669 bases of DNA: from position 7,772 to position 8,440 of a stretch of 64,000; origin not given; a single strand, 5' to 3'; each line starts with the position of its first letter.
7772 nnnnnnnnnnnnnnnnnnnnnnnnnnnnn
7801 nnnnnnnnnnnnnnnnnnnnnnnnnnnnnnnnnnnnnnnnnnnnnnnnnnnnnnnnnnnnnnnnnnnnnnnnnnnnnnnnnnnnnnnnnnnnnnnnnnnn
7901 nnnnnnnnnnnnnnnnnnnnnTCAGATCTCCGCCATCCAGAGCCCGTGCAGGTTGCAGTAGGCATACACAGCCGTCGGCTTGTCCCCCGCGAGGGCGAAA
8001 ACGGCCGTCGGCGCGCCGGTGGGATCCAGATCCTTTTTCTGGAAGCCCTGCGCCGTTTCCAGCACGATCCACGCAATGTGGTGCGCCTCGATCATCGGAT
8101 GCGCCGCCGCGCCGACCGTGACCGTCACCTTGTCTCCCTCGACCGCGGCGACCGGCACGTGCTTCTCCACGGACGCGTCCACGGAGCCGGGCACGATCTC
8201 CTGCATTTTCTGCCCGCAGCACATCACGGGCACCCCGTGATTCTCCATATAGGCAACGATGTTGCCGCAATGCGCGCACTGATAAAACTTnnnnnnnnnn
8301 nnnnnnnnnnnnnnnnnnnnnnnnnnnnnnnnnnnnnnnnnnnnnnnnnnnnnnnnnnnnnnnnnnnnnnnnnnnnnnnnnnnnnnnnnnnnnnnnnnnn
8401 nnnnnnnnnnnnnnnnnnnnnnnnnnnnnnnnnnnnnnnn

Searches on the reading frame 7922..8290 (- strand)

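Call 45: search_protein_families(library=ncbifam, proteins=[window:7922-8290:-], max_evalue=0.00001)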
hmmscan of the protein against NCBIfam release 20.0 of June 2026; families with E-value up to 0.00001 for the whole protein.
window:7922-8290:- (122 aa): 2 families
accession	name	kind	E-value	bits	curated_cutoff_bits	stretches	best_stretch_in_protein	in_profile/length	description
TIGR00320.1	dfx_rbo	equivalog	9.8e-34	116.3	146.9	1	2-120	7-124/125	desulfoferrodoxin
TIGR00332.1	neela_ferrous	domain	4.9e-16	59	61.9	1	37-121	3-101/107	desulfoferrodoxin ferrous iron-binding domain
